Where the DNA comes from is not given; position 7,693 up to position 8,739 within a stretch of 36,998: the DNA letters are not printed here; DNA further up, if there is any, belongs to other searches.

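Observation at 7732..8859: DnaE intein whose nuclease domain looks PD-(D/E)XK-like rather than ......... or HNH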

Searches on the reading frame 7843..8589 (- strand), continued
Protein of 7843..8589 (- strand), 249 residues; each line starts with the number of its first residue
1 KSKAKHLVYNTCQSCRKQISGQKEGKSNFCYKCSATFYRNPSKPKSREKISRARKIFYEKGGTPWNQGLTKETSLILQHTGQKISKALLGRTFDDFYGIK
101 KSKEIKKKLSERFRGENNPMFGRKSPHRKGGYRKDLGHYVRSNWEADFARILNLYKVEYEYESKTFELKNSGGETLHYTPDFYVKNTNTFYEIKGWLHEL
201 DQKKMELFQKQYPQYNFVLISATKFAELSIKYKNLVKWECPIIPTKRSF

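Call 46: find_encoding_contigs(protein=P0016, flank=5000, max_places=3)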
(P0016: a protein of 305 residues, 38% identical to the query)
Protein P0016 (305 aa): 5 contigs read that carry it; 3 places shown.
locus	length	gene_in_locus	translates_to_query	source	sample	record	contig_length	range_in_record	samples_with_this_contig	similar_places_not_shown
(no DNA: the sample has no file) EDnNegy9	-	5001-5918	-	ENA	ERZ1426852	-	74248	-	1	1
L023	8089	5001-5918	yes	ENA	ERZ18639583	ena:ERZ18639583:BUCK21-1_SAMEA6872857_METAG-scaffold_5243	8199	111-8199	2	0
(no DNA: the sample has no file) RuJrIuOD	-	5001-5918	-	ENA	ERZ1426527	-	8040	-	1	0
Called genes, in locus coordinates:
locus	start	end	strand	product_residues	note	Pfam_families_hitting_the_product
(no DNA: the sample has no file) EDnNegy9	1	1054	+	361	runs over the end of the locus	PF00478:IMPDH, PF03060:NMO (weak), PF01070:FMN_dh (weak)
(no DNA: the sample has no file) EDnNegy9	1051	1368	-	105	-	-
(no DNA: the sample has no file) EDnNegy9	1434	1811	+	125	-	-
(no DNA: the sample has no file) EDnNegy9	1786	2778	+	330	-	-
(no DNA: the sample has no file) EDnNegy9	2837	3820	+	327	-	PF02511:Thy1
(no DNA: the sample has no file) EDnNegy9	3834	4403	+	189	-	-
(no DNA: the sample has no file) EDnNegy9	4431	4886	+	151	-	PF05014:Nuc_deoxyrib_tr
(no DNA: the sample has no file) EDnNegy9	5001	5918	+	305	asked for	PF05367:Phage_endo_I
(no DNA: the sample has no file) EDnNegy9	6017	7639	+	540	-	PF02811:PHP, PF07733:DNA_pol3_alpha (weak), PF14890:Intein_splicing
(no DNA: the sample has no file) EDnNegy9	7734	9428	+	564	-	PF07733:DNA_pol3_alpha, PF17657:DNA_pol3_finger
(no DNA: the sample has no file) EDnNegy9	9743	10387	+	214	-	-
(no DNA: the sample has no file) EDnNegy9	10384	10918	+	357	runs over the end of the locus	PF14579:HHH_6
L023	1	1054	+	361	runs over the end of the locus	PF00478:IMPDH, PF03060:NMO (weak), PF01070:FMN_dh (weak)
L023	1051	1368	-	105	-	-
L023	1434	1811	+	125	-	-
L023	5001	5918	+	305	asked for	PF05367:Phage_endo_I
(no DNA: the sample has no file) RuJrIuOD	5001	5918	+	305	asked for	PF05367:Phage_endo_I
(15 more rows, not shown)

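Call 47: find_encoding_contigs(protein=P0011, flank=5000, max_places=3)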
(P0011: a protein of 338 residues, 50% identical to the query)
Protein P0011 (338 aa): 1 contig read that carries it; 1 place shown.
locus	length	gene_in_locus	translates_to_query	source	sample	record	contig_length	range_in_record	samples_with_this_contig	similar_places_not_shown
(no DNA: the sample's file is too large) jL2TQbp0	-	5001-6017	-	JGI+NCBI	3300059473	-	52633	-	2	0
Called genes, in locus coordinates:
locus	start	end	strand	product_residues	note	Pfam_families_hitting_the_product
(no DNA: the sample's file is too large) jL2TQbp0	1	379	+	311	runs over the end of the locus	-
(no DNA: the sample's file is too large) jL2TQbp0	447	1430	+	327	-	PF02511:Thy1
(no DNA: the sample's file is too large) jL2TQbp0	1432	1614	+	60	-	-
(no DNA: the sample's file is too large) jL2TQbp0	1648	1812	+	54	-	-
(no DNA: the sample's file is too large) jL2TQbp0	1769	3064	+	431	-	PF01541:GIY-YIG, PF07460:NUMOD3 (faint), PF05014:Nuc_deoxyrib_tr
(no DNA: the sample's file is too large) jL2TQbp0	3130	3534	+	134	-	-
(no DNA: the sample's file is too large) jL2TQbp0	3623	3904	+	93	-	-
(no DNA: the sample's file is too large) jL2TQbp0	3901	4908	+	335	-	PF01370:Epimerase, PF04321:RmlD_sub_bind, PF07993:NAD_binding_4 (faint), PF16363:GDP_Man_Dehyd, PF02719:Polysacc_synt_2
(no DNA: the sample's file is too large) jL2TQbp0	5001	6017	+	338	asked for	PF05367:Phage_endo_I (weak)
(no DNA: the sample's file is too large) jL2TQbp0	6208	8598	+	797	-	?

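Call 63: find_encoding_contigs(protein=P0079, flank=5000, max_places=3)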
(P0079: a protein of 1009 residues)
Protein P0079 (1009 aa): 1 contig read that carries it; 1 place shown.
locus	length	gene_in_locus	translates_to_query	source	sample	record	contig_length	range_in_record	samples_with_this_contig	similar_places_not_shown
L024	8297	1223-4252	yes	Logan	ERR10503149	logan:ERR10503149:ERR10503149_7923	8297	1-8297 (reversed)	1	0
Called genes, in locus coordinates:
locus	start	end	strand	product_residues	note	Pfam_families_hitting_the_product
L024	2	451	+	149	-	?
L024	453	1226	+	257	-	-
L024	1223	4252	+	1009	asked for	PF07733:DNA_pol3_alpha, PF17657:DNA_pol3_finger, PF14890:Intein_splicing, PF17657:DNA_pol3_finger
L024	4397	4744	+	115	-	-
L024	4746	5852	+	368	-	-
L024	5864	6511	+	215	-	-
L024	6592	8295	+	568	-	?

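Call 65: search_protein_families(library=pfam, proteins=[L024:2-451:+, L024:453-1226:+], max_evalue=0.1)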
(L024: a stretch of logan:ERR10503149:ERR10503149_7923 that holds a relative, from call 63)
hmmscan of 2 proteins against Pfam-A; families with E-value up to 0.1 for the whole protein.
L024:2-451:+ (149 aa): 2 families
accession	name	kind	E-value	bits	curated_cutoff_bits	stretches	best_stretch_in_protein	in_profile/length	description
PF02086.21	MethyltransfD12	-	2.6e-16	60.6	22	1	2-118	130-247/253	D12 class N6 adenine-specific DNA methyltransferase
PF03602.21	Cons_hypoth95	-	0.067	13.3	24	1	45-82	111-149/182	Conserved hypothetical protein 95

L024:453-1226:+ (257 aa): 1 family
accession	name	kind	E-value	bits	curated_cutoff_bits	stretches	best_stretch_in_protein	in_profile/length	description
PF19350.4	DUF5928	-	0.089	12.6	27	0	43-133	135-222/256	Family of unknown function (DUF5928)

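Call 70: search_protein_families(library=pfam, proteins=[P0061, P0085, P0105, P0129, P0160, P0168, P0068, P0072, P0074, P0076], max_evalue=0.001)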
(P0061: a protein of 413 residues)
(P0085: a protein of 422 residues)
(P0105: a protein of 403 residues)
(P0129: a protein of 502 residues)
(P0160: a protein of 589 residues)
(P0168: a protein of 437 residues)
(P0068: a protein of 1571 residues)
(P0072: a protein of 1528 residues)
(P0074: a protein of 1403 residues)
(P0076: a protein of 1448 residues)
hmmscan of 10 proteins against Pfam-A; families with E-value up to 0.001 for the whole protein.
P0061 (413 aa): 1 family
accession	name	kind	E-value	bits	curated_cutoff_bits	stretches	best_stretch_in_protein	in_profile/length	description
PF05367.17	Phage_endo_I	-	0.00014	22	29.1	1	262-351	15-102/149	Phage endonuclease I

P0085 (422 aa): 0 families

P0105 (403 aa): 0 families

P0129 (502 aa): 4 families
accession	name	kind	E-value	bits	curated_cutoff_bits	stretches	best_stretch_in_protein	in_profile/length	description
PF14890.11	Intein_splicing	-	1e-09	38.8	35.8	1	126-436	41-155/155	Intein splicing domain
PF05367.17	Phage_endo_I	-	1.1e-06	28.8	29.1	1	288-374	13-101/149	Phage endonuclease I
PF14623.11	Vint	-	0.00034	20.9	27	1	83-161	1-71/166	Hint-domain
PF13403.11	Hint_2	-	0.00086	20.1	28.4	0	84-125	2-41/147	Hint domain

P0160 (589 aa): 4 families
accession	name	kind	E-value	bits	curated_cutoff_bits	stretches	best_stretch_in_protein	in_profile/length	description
PF14890.11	Intein_splicing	-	2.4e-09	37.6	35.8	1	118-529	30-155/155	Intein splicing domain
PF05367.17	Phage_endo_I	-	1.7e-07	31.5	29.1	1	379-456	14-93/149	Phage endonuclease I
PF07591.16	PT-HINT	-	1.7e-05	25.5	27.7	1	98-178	2-88/137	Pretoxin HINT domain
PF09889.16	DUF2116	-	3.7e-05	24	26.8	1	184-210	4-30/59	Probable treble clef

P0168 (437 aa): 0 families

P0068 (1571 aa): 6 families
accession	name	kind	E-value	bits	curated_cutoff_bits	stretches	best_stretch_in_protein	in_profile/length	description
PF07733.18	DNA_pol3_alpha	-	2.7e-65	221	23.9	1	407-674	3-259/260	Bacterial DNA polymerase III alpha NTPase domain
PF17657.6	DNA_pol3_finger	-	4.4e-40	137.2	22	2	1106-1221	51-166/166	Bacterial DNA polymerase III alpha subunit finger domain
PF02811.25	PHP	-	4.6e-34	118.6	26.4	1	111-275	2-162/164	PHP domain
PF14579.12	HHH_6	-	6.3e-21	74.8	25.6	1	1292-1377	1-90/90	Helix-hairpin-helix motif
PF14890.11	Intein_splicing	-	3.5e-12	46.8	35.8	1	742-1105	12-155/155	Intein splicing domain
PF05367.17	Phage_endo_I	-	2.5e-06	27.6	29.1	1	962-1041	15-93/149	Phage endonuclease I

P0072 (1528 aa): 6 families
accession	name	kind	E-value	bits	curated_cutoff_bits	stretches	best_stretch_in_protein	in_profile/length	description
PF07733.18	DNA_pol3_alpha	-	1.5e-91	307.1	23.9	1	306-575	2-260/260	Bacterial DNA polymerase III alpha NTPase domain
PF02811.25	PHP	-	6e-49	167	26.4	1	6-186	2-164/164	PHP domain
PF17657.6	DNA_pol3_finger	-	1.7e-46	158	22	1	1002-1119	48-165/166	Bacterial DNA polymerase III alpha subunit finger domain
PF14579.12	HHH_6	-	1.7e-19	70.2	25.6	1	1193-1274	1-85/90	Helix-hairpin-helix motif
PF14890.11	Intein_splicing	-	5.3e-15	56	35.8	1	634-1002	10-155/155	Intein splicing domain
PF05367.17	Phage_endo_I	-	4.8e-08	33.2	29.1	1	856-937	14-93/149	Phage endonuclease I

P0074 (1403 aa): 6 families
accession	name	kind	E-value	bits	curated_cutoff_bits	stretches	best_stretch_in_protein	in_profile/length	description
PF07733.18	DNA_pol3_alpha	-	8.7e-72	242.3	23.9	1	300-572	3-260/260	Bacterial DNA polymerase III alpha NTPase domain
PF02811.25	PHP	-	5.5e-38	131.3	26.4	1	5-177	2-164/164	PHP domain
PF17657.6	DNA_pol3_finger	-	8.2e-38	129.8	22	1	986-1104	47-165/166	Bacterial DNA polymerase III alpha subunit finger domain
PF14890.11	Intein_splicing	-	3.7e-15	56.5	35.8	1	639-987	8-155/155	Intein splicing domain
PF14579.12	HHH_6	-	3e-13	50.2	25.6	1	1178-1256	1-83/90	Helix-hairpin-helix motif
PF01336.31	tRNA_anti-codon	-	7.1e-07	29.5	27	1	1326-1401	3-75/75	OB-fold nucleic acid binding domain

P0076 (1448 aa): 7 families
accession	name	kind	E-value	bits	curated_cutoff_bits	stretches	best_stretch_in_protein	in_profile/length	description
PF07733.18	DNA_pol3_alpha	-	3.6e-102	341.9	23.9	1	330-576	16-260/260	Bacterial DNA polymerase III alpha NTPase domain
PF17657.6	DNA_pol3_finger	-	6.4e-59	198.4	22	2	1014-1132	47-165/166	Bacterial DNA polymerase III alpha subunit finger domain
PF02811.25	PHP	-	1.5e-52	178.7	26.4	1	8-182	1-164/164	PHP domain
PF14579.12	HHH_6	-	2.3e-25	89.1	25.6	1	1207-1289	2-85/90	Helix-hairpin-helix motif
PF14890.11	Intein_splicing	-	1.6e-14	54.4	35.8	1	638-1016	8-155/155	Intein splicing domain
PF05367.17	Phage_endo_I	-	1.8e-07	31.3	29.1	1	868-949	12-90/149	Phage endonuclease I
PF07460.16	NUMOD3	-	2.3e-05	24.7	20.4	0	834-851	9-26/37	NUMOD3 motif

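Call 79: search_solved_structures(query=A1, max_evalue=10, show_alignments=1)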
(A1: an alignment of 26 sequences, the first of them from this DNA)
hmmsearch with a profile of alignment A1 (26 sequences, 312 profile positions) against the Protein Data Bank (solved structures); distinct sequences matched with E-value up to 10: 8.
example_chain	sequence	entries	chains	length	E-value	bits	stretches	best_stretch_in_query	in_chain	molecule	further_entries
1m0d_A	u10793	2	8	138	9.8e-13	51.6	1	202-280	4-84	Endodeoxyribonuclease I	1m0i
3cae_A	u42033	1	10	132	1.3e-11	47.9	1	212-280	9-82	Endonuclease I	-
1fzr_A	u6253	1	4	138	1.8e-11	47.5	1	202-280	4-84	ENDONUCLEASE I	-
2pfj_A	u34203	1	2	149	5.6e-11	45.9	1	202-280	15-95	Endodeoxyribonuclease 1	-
6p66_B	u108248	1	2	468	0.00052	23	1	204-295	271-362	DNA endonuclease Bax1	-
8gy8_A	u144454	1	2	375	0.15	14.9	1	234-281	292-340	Putative translation initiation factor (IF-2 homolog)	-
2k5c_A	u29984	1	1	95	0.93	12.3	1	1-58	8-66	uncharacterized protein PF0385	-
6tly_A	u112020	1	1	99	6.4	9.5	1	4-61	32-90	Protein kinase, putative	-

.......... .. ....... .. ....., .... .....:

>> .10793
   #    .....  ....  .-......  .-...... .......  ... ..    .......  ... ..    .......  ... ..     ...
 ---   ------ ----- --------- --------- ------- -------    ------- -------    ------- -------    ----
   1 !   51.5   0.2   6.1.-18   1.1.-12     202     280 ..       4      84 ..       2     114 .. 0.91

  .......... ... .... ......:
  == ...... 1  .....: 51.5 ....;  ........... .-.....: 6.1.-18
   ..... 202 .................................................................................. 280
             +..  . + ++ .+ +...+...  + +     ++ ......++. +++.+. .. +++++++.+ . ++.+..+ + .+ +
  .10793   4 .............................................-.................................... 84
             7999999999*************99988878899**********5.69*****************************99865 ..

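Call 80: fold_search(model_id=the predicted structure, library=viral)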
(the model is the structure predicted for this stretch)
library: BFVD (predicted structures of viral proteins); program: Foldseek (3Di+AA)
matches with E <= 10: 924; with E <= 0.001: 93
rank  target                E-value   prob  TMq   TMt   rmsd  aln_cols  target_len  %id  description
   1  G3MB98                5.7e-14  1.00  0.45  0.37  14.9       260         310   24  Gp28 [Bacillus phage G]
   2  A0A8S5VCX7            1.2e-13  1.00  0.43  0.34  12.8       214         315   27  Endonuclease I [Siphoviridae sp. ctDXu9]
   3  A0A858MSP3            1.6e-13  1.00  0.36  0.35  13.2       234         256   24  (no name in the UniProt tables at hand)
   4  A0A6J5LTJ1            3.3e-12  1.00  0.43  0.37  18.7       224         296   25  Uncharacterized protein [uncultured Caudovirales phage]
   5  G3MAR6                6.8e-11  1.00  0.38  0.43  21.6       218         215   20  Gp525 [Bacillus phage G]
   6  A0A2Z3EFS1            4.4e-10  1.00  0.37  0.33  20.4       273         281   18  (no name in the UniProt tables at hand)
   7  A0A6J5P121            7.4e-10  1.00  0.41  0.56   3.6       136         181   34  Endonuclease I [uncultured Caudovirales phage]
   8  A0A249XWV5            1.2e-09  1.00  0.36  0.31  17.5       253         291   20  Uncharacterized protein [Proteus phage PM2]
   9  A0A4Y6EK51            1.6e-09  1.00  0.36  0.38  19.0       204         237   19  (no name in the UniProt tables at hand)
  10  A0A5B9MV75            1.6e-09  1.00  0.36  0.16  15.3       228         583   20  (no name in the UniProt tables at hand)
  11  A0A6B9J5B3            1.9e-09  1.00  0.32  0.30  17.0       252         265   20  Uncharacterized protein [Vibrio phage vB_VchM_Kuja]
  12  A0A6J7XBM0            2.1e-09  1.00  0.35  0.33  21.9       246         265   19  C2H2-type domain-containing protein [uncultured Caudovirales phage]
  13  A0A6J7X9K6            3.2e-09  1.00  0.38  0.32  19.6       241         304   16  Zinc finger C2H2-type [uncultured Caudovirales phage]
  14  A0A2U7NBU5            6.2e-09  1.00  0.36  0.44  15.4       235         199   17  TnsA endonuclease N-terminal domain-containing protein [Pseudomonas phage PspYZU05]
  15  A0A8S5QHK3            2.4e-08  1.00  0.35  0.34  16.7       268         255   14  ROS/MUCR transcriptional regulator protein [Myoviridae sp. ctdNl2]
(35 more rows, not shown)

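Call 87: find_encoding_contigs(protein=P0006, flank=4000, max_places=2)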
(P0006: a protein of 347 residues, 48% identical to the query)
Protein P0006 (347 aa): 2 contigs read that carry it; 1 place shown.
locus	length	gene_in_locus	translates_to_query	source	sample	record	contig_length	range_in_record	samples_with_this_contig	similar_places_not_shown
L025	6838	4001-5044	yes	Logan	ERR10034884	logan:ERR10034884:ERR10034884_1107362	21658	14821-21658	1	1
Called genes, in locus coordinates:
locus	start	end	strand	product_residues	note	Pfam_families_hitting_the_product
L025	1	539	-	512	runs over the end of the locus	-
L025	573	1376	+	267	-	-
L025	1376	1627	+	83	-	-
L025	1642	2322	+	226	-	-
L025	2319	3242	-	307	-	PF00004:AAA, PF13173:AAA_14 (weak), PF13401:AAA_22 (faint), PF13177:DNA_pol3_delta2, PF21328:Gp44_lid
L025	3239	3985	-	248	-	PF00483:NTP_transferase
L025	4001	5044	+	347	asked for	-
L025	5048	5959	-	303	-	PF01370:Epimerase, PF04321:RmlD_sub_bind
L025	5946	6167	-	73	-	-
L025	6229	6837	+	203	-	?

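Call 88: find_encoding_contigs(protein=P0008, flank=4000, max_places=2)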
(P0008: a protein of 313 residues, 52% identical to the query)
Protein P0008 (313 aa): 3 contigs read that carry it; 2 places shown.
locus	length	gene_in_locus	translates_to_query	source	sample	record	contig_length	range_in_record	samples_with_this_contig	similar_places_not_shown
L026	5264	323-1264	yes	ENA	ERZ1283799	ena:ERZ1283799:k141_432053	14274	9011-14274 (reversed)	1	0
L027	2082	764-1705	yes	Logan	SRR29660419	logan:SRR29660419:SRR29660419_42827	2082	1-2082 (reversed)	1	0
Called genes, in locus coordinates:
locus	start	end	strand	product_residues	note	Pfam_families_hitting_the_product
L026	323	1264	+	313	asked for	PF05367:Phage_endo_I (weak)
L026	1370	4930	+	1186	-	PF02811:PHP, PF07733:DNA_pol3_alpha, PF17657:DNA_pol3_finger, PF14579:HHH_6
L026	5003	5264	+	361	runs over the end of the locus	PF00070:Pyr_redox (faint), PF01266:DAO, PF07992:Pyr_redox_2 (faint)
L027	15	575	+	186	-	PF11539:DUF3228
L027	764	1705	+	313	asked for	PF05367:Phage_endo_I (weak)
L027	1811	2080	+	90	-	?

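Call 89: find_encoding_contigs(protein=P0012, flank=4000, max_places=2)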
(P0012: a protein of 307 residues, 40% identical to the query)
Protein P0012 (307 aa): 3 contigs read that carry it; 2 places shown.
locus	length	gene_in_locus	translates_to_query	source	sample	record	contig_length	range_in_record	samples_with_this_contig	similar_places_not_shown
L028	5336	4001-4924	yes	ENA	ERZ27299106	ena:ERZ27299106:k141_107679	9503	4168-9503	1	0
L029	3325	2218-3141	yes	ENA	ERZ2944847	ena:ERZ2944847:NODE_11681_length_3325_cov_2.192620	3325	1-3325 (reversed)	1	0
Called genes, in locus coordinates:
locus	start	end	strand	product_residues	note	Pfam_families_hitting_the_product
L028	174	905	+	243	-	PF24308:DUF7487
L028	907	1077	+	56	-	-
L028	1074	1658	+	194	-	-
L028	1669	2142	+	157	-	PF05014:Nuc_deoxyrib_tr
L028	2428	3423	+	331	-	PF01370:Epimerase, PF04321:RmlD_sub_bind, PF16363:GDP_Man_Dehyd, PF02719:Polysacc_synt_2 (weak), PF07993:NAD_binding_4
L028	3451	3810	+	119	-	-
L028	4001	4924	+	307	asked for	PF05367:Phage_endo_I (weak)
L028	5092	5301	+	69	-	-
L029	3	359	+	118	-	?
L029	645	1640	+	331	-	PF01370:Epimerase, PF04321:RmlD_sub_bind, PF16363:GDP_Man_Dehyd, PF02719:Polysacc_synt_2 (weak), PF07993:NAD_binding_4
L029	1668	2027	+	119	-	-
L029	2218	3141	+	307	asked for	PF05367:Phage_endo_I (weak)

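Call 90: find_encoding_contigs(protein=P0025, flank=4000, max_places=2)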
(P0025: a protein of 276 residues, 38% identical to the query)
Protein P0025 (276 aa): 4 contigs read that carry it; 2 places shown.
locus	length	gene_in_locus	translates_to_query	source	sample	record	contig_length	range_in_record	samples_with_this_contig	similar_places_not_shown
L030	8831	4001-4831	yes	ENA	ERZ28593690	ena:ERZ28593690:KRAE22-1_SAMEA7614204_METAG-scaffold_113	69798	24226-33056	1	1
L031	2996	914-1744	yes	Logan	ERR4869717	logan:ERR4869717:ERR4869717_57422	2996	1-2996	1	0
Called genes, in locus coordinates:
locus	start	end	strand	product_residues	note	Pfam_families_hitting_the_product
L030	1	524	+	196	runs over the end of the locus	-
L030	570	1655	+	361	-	PF00478:IMPDH, PF03060:NMO (faint), PF01070:FMN_dh (weak)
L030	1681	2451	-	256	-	-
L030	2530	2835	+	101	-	-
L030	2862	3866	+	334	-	PF25216:Volactin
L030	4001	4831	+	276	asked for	-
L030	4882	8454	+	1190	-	PF02811:PHP, PF07733:DNA_pol3_alpha, PF17657:DNA_pol3_finger, PF14579:HHH_6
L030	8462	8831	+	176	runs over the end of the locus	-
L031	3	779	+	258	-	?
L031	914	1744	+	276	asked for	-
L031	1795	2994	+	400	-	?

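Call 91: find_encoding_contigs(protein=P0021, flank=4000, max_places=2)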
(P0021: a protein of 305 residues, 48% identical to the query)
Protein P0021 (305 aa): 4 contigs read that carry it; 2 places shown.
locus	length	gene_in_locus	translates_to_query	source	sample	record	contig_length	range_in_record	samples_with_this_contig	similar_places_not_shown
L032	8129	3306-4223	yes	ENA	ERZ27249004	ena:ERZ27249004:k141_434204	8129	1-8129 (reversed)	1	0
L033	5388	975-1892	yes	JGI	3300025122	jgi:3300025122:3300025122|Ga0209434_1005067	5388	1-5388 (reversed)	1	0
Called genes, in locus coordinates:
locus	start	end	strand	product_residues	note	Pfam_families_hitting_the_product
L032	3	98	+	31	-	?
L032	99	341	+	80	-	-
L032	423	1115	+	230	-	PF00149:Metallophos, PF12850:Metallophos_2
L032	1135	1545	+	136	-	-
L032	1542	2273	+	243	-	-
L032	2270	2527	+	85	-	-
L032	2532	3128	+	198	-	-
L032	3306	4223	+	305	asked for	-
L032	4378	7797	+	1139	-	PF02811:PHP, PF07733:DNA_pol3_alpha, PF17657:DNA_pol3_finger, PF14579:HHH_6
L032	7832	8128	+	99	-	?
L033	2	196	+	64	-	?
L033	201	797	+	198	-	-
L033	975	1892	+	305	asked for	-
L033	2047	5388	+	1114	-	?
